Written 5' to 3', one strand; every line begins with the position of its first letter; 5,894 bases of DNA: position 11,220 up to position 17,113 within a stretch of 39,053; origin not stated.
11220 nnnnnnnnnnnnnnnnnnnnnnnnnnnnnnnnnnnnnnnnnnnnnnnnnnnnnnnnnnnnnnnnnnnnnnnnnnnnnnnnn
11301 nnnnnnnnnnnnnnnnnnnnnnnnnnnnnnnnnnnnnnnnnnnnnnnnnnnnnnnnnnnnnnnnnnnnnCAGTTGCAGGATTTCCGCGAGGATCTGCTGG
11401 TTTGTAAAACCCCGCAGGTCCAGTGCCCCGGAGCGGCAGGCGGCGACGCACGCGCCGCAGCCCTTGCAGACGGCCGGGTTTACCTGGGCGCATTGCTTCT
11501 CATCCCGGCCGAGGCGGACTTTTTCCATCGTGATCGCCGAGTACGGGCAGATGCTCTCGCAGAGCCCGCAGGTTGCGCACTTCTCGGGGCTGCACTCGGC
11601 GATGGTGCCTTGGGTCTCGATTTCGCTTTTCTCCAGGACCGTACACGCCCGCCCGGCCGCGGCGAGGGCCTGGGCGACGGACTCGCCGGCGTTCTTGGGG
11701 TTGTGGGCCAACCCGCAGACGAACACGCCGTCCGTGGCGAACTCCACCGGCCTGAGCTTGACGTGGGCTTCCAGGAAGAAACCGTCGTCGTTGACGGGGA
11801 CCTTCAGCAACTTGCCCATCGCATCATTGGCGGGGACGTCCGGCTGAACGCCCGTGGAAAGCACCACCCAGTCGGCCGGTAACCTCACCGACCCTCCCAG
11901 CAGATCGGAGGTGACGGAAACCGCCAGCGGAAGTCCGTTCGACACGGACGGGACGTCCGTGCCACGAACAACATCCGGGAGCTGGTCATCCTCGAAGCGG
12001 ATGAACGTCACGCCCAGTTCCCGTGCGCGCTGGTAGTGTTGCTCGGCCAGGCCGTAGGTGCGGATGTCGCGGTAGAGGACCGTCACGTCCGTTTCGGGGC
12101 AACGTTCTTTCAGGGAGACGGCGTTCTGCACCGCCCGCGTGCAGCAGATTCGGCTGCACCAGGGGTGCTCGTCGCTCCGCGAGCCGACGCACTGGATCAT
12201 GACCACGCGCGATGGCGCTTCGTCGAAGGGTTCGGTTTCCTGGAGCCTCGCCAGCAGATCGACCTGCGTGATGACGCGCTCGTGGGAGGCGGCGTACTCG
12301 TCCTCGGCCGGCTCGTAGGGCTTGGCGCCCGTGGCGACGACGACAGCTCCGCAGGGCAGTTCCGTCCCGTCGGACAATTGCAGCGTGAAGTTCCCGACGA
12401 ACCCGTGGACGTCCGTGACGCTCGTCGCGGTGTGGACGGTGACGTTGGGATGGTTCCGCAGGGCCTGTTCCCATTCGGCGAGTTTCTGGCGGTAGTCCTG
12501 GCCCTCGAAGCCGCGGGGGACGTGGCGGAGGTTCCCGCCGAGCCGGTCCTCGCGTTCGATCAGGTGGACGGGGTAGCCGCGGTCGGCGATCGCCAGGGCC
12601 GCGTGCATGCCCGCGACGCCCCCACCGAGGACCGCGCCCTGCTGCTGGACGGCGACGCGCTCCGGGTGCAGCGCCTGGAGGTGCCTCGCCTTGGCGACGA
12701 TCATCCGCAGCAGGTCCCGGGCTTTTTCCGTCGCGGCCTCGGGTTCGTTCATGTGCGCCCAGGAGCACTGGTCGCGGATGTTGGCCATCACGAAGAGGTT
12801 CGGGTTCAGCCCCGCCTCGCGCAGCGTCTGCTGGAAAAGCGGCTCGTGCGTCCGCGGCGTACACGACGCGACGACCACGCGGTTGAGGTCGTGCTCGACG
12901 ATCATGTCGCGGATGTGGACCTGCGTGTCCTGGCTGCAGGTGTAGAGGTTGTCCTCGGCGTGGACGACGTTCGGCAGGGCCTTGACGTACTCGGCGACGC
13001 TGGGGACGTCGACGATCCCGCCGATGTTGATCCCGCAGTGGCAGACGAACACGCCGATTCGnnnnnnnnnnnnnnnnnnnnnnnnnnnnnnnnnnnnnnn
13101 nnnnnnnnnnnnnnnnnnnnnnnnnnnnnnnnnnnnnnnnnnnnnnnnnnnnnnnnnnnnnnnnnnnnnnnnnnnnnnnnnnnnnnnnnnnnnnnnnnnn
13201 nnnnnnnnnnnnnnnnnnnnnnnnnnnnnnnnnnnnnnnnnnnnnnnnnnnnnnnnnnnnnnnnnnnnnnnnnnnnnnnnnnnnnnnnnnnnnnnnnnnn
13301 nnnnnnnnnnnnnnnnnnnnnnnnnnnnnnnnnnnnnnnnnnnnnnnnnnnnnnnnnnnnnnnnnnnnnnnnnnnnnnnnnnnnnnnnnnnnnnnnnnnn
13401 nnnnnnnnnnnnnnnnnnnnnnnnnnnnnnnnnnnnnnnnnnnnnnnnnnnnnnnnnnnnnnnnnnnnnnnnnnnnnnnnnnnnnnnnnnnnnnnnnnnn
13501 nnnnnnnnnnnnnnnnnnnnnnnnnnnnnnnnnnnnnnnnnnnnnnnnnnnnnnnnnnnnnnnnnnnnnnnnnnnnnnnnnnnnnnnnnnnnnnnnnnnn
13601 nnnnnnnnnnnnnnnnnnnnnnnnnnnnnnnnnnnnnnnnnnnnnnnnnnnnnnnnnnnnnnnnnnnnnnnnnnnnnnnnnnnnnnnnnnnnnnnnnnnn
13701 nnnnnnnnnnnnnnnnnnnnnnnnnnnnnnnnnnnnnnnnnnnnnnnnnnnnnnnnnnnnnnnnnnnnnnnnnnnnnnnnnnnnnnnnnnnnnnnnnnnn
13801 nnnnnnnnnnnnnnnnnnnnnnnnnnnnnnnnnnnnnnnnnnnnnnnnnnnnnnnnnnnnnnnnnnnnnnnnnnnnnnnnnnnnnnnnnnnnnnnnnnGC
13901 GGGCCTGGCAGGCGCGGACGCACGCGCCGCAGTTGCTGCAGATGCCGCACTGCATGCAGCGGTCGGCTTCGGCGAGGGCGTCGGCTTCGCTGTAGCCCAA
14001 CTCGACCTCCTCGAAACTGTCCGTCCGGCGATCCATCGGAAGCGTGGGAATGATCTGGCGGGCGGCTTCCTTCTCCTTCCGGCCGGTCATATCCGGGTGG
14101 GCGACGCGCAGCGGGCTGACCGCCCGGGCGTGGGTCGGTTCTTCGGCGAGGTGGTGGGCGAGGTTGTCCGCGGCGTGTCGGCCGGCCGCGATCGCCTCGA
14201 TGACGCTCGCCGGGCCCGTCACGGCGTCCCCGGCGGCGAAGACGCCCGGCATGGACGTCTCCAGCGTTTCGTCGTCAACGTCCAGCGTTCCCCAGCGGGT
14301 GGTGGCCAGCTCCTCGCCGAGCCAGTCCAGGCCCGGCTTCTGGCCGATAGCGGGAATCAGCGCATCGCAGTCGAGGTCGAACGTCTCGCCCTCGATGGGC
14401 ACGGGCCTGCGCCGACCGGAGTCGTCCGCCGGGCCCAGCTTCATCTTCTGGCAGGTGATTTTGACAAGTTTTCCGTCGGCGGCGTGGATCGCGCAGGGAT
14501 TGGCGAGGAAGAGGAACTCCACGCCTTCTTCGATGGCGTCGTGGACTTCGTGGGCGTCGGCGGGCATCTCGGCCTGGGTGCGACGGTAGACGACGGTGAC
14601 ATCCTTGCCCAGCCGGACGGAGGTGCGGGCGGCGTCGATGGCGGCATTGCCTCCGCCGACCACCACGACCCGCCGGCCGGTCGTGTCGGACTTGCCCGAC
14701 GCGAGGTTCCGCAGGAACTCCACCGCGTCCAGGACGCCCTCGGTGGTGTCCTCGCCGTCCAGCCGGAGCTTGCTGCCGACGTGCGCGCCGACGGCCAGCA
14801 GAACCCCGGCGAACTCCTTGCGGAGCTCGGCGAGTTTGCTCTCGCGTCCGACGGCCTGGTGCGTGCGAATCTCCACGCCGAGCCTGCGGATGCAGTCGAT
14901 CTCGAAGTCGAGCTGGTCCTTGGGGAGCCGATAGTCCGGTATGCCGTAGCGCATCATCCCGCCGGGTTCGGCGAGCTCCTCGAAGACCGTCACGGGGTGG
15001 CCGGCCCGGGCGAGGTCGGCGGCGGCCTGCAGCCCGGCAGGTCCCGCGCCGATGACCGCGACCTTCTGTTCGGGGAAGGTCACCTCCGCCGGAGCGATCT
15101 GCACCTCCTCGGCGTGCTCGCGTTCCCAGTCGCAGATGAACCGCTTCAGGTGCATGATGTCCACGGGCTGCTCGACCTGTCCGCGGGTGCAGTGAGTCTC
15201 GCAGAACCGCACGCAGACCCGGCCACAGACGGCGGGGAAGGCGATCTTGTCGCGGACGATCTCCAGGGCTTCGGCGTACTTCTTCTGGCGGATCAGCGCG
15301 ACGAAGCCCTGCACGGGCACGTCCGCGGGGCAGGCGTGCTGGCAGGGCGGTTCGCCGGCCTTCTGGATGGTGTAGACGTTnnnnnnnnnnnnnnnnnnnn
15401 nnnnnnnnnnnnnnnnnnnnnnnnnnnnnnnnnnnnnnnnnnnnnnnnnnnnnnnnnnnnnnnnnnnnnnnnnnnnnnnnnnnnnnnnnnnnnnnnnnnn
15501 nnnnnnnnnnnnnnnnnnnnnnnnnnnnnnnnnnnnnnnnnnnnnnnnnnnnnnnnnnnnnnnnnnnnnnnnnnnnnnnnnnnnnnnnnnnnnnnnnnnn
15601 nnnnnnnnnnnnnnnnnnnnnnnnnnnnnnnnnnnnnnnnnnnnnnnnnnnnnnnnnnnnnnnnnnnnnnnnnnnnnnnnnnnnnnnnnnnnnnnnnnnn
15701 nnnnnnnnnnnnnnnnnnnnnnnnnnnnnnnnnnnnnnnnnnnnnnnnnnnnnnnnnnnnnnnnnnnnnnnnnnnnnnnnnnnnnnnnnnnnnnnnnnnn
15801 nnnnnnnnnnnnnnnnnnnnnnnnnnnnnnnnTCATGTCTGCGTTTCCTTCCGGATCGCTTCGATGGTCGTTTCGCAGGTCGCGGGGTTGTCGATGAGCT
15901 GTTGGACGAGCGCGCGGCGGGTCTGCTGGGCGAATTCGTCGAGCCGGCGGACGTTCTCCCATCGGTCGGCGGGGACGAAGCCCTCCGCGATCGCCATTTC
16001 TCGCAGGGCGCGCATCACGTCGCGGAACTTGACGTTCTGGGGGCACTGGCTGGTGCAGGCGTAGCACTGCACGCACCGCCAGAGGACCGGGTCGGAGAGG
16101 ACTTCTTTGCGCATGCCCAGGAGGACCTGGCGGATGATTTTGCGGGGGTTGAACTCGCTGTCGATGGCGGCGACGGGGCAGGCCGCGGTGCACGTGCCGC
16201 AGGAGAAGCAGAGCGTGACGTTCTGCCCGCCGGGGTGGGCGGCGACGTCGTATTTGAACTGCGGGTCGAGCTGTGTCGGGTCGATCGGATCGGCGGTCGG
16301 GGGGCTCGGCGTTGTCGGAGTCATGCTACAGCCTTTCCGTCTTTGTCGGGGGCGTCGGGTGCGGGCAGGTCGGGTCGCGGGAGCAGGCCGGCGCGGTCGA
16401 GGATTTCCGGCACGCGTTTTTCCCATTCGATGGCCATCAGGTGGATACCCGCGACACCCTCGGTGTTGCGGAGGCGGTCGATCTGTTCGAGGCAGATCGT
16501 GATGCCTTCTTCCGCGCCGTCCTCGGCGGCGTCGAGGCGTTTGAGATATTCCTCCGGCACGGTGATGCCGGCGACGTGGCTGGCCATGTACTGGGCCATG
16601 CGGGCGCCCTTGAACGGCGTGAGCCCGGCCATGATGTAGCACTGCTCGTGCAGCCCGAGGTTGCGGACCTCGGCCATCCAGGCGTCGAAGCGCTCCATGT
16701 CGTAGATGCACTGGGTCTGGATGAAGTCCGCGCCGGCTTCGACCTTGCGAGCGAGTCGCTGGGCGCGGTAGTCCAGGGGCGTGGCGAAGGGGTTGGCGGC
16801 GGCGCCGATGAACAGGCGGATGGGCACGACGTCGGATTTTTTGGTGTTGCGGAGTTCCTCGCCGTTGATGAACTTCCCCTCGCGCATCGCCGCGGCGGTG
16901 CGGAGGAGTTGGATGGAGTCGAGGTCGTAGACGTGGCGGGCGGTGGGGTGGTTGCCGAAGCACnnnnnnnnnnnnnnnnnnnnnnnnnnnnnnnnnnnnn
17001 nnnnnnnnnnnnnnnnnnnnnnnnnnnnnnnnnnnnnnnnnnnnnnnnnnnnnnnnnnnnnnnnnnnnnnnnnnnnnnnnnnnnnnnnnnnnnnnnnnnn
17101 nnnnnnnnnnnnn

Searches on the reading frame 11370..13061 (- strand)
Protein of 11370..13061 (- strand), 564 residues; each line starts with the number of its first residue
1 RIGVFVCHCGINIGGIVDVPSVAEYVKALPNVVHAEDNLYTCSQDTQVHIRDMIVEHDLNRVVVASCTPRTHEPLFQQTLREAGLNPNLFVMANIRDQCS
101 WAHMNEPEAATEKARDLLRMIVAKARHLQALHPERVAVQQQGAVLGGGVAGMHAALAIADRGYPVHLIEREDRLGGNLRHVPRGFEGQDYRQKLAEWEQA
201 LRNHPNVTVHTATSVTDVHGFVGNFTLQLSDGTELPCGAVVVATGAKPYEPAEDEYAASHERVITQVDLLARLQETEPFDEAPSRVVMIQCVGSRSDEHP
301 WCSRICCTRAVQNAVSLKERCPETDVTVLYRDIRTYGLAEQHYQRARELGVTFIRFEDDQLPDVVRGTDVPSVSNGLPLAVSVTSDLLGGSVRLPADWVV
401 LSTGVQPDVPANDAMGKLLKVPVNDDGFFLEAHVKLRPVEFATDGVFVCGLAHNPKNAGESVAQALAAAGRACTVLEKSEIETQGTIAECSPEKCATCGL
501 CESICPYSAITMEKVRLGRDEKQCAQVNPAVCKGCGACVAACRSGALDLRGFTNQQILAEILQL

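Call 16: search_solved_structures(query=window:11370-13061:-, max_evalue=1e-20, show_alignments=1)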
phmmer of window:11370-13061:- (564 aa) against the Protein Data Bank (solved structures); distinct sequences matched with E-value up to 1e-20: 6.
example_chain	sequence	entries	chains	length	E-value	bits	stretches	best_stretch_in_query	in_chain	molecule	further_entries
8rvv_A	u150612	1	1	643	7e-123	414.3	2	1-229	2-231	H(2):CoB-CoM heterodisulfide,ferredoxin reductase subunit A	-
8rvu_a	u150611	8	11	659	8.4e-123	414.1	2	1-229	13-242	H(2):CoB-CoM heterodisulfide,ferredoxin reductase subunit A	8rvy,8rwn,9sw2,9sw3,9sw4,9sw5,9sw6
5odc_A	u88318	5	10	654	3.4e-121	408.8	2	1-229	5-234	Heterodisulfide reductase, subunit A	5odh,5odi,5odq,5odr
7bkb_A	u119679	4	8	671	2.2e-102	346.7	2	1-230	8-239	CoB--CoM heterodisulfide reductase iron-sulfur subunit A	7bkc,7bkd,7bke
9sfi_A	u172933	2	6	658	5.3e-98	332.2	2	235-559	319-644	CoB--CoM heterodisulfide reductase iron-sulfur subunit A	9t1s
6tjr_A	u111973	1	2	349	4.6e-33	117.9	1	144-474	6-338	Fumarate reductase/succinate dehydrogenase flavoprotein domain protein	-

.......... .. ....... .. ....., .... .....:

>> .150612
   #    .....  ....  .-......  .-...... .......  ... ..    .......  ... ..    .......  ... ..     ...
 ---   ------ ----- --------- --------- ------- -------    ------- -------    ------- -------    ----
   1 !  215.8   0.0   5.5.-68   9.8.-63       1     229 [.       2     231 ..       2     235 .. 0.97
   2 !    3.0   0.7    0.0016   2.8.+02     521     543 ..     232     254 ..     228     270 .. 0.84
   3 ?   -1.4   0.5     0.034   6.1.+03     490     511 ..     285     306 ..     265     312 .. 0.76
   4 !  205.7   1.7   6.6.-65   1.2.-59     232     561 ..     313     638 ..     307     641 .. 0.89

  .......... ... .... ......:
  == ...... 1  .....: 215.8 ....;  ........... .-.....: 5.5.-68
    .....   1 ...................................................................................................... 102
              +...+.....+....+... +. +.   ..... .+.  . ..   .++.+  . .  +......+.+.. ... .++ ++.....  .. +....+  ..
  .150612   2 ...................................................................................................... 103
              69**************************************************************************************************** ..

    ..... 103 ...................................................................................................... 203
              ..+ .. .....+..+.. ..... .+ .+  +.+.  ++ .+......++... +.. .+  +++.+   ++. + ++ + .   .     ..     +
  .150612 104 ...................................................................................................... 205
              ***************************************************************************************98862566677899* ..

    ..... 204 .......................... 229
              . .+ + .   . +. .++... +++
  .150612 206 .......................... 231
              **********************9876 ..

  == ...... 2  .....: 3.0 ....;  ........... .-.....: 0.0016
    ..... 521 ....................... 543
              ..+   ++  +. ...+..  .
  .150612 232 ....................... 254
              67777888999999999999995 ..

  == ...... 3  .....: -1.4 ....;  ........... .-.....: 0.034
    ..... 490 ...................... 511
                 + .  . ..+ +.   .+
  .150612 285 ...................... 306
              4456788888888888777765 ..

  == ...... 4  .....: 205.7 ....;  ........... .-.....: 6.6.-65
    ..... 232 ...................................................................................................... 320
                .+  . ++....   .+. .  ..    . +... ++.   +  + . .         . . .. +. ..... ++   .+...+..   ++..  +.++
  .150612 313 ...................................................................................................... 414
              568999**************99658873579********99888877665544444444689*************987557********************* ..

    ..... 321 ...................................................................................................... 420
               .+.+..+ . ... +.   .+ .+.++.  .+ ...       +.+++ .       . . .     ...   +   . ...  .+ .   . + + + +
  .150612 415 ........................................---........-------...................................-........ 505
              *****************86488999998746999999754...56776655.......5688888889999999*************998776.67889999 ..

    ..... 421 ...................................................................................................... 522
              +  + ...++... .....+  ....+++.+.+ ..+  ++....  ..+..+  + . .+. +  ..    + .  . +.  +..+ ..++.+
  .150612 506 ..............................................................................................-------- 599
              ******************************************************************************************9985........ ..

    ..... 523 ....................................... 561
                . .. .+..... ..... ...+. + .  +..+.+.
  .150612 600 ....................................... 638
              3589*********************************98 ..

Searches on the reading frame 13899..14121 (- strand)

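Call 36: search_protein_families(library=pfam, proteins=[window:13899-14121:-], max_evalue=10)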
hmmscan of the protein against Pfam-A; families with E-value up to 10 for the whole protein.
window:13899-14121:- (74 aa): 0 families

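Call 37: search_solved_structures(query=window:13899-14121:-, max_evalue=10, show_alignments=5)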
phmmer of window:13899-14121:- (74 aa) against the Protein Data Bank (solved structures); distinct sequences matched with E-value up to 10: 1.
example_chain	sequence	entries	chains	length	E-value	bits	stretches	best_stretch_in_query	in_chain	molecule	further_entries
6ywe_2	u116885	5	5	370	3.3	11.9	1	26-65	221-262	mL40 | Uncharacterized protein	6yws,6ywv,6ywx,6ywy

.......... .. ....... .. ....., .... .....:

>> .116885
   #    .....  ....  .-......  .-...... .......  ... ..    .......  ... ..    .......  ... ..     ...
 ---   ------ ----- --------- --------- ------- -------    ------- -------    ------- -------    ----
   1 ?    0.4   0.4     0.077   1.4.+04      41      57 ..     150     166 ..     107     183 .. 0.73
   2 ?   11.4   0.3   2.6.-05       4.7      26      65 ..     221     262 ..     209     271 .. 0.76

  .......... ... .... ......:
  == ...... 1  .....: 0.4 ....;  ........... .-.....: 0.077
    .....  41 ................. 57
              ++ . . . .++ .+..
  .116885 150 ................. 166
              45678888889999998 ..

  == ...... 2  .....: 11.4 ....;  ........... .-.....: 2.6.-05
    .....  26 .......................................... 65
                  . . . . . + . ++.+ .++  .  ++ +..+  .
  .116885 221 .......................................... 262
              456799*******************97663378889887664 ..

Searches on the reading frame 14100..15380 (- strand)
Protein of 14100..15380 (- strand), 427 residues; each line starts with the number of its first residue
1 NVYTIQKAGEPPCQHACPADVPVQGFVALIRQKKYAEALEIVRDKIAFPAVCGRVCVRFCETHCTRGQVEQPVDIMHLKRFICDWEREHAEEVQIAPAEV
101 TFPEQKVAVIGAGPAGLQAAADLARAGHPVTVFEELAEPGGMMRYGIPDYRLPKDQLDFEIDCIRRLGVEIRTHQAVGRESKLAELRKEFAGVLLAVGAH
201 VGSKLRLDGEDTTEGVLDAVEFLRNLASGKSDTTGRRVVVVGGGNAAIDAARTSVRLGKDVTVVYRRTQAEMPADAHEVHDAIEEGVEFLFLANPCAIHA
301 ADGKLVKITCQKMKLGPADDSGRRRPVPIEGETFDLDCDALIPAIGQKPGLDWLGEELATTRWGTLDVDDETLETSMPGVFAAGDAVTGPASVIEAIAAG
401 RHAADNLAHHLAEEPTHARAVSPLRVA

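Call 36: search_protein_families(library=pfam, proteins=[window:14100-15380:-], max_evalue=10)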
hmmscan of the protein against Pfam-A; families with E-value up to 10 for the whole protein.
window:14100-15380:- (427 aa): 31 families (the best 25 are shown)
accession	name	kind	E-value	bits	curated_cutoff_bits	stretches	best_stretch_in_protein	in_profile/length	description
PF07992.20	Pyr_redox_2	-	1.3e-34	120.4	26.1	1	106-400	2-291/291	Pyridine nucleotide-disulphide oxidoreductase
PF14691.11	Fer4_20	-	1.4e-20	73.6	25.8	1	9-89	28-111/113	Dihydroprymidine dehydrogenase domain II, 4Fe-4S cluster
PF13738.12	Pyr_redox_3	-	3.9e-18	66.2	30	2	232-384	161-305/305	Pyridine nucleotide-disulphide oxidoreductase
PF00070.33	Pyr_redox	-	4.4e-16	59.6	22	2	237-309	1-78/82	Pyridine nucleotide-disulphide oxidoreductase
PF01134.28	GIDA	-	1e-11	45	22.1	3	106-135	1-30/391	Glucose inhibited division protein A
PF12831.13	FAD_oxidored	-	1.4e-10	41.5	27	2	107-146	2-41/416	FAD dependent oxidoreductase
PF13450.12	NAD_binding_8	-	2.6e-10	40.9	21.9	1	109-144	1-36/68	NAD(P)-binding Rossmann-like domain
PF01262.27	AlaDh_PNT_C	-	3.3e-10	40.2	23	2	229-271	22-64/214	Alanine dehydrogenase/PNT, C-terminal domain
PF13241.12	NAD_binding_7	-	3e-08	34.6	22.1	2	232-273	4-45/104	Putative NAD(P)-binding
PF01266.30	DAO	-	6.4e-08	32.9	27.9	2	106-140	1-35/353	FAD dependent oxidoreductase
PF03486.20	HI0933_like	-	6.6e-08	32.7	50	2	106-140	2-36/244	HI0933-like protein Rossmann domain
PF00890.30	FAD_binding_2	-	2.6e-07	30.6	20.4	2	107-138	2-33/414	FAD binding domain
PF01593.30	Amino_oxidase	-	5.1e-07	29.8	19.8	2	115-143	2-30/443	Flavin containing amine oxidoreductase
PF01494.25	FAD_binding_3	-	1.6e-06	28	22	1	105-138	2-35/349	FAD binding domain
PF01946.23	Thi4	-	4.1e-06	26.7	26.2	1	100-144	13-58/235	Thi4 family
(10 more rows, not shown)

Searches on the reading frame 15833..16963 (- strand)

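Call 6: search_protein_families(library=pfam, proteins=[window:15833-16963:-], max_evalue=0.001)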
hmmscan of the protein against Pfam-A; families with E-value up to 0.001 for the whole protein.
window:15833-16963:- (376 aa): 10 families
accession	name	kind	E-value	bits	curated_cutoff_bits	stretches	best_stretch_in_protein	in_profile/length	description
PF13183.11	Fer4_8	-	1.5e-10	41.9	27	1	250-311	3-68/68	4Fe-4S dicluster domain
PF13187.11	Fer4_9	-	9.9e-10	38.7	27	1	252-310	2-50/52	4Fe-4S dicluster domain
PF13534.11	Fer4_17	-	7.8e-09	36.4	22.2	1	252-311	2-60/61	4Fe-4S dicluster domain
PF12838.12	Fer4_7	-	7.7e-08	33.1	27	1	252-311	2-52/52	4Fe-4S dicluster domain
PF13237.11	Fer4_10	-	2.6e-07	30.9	25.5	1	248-308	5-53/53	4Fe-4S dicluster domain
PF00037.32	Fer4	-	1.1e-06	28.6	21.1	1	250-267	6-23/24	4Fe-4S binding domain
PF13484.11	Fer4_16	-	2.7e-06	28.5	30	1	252-310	2-66/66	4Fe-4S double cluster binding domain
PF12800.12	Fer4_4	-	2.3e-05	24.8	24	0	251-264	3-16/17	4Fe-4S binding domain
PF12797.12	Fer4_2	-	7.9e-05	22.8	24.5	0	295-308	8-21/22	4Fe-4S binding domain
PF25160.1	LdpA_Fe-S-bd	-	0.00054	20.1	27.6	0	249-269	25-45/49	LdpA Fe-S cluster-binding domain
